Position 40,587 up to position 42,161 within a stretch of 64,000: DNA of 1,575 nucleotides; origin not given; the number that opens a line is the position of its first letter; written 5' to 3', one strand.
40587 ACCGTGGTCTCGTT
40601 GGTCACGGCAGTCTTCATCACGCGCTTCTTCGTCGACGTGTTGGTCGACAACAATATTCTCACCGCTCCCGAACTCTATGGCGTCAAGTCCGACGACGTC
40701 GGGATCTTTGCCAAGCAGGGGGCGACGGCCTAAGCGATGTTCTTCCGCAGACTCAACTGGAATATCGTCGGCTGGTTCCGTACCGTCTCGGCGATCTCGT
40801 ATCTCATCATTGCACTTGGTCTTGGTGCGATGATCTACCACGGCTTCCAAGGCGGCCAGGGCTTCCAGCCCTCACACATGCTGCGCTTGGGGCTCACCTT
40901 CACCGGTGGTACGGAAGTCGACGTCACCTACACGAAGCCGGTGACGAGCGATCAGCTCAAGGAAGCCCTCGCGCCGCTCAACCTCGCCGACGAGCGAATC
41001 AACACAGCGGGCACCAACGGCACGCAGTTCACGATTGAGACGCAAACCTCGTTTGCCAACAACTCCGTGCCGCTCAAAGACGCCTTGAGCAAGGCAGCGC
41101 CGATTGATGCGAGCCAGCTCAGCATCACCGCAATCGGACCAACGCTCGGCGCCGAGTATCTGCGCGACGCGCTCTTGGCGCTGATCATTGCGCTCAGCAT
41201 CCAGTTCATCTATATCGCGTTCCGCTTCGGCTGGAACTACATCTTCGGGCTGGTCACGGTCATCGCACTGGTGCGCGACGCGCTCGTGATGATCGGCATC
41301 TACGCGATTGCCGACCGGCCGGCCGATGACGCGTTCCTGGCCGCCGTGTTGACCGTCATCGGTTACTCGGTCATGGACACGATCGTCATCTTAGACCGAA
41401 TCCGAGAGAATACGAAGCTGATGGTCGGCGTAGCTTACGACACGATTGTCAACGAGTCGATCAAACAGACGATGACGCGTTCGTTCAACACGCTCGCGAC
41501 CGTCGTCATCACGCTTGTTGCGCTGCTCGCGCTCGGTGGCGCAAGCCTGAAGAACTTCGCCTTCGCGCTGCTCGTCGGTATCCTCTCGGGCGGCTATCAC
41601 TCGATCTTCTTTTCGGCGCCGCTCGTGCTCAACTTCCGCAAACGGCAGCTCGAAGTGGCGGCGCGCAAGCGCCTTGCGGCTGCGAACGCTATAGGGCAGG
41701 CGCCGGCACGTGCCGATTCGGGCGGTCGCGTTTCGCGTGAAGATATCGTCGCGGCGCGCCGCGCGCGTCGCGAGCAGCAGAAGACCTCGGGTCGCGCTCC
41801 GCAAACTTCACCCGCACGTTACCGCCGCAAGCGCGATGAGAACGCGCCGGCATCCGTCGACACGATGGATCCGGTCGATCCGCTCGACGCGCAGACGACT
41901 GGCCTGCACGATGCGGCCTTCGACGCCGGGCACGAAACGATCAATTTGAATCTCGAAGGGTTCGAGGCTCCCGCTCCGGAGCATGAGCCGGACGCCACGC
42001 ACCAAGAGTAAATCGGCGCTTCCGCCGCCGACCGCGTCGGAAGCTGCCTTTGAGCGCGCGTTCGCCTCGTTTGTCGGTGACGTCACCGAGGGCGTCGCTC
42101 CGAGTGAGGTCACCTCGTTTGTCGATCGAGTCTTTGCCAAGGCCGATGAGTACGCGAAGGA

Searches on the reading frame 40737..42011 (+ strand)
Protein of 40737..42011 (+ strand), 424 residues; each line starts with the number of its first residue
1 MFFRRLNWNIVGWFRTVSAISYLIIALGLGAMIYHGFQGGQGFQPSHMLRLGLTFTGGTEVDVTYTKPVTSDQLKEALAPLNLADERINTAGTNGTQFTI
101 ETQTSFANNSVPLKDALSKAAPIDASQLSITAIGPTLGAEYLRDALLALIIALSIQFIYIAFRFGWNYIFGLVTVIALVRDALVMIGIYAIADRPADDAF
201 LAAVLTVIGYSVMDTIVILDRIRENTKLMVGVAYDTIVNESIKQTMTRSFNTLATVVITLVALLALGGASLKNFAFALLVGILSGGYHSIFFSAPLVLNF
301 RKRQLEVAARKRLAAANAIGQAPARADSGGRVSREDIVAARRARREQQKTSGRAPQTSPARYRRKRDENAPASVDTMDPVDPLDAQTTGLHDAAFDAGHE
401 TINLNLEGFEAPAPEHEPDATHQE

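Call 11: search_protein_families(library=pfam, proteins=[window:40737-42011:+], max_evalue=0.01)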
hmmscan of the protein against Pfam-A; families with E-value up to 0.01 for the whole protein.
window:40737-42011:+ (424 aa): 2 families
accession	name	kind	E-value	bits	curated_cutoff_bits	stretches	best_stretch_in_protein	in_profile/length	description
PF02355.23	SecD_SecF_C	-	9.8e-51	172.3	20.5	1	114-302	3-188/189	Protein export membrane protein SecD/SecF, C-terminal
PF07549.19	Sec_GG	-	0.0056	16.6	20.3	0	49-69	8-28/28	SecD/SecF GG Motif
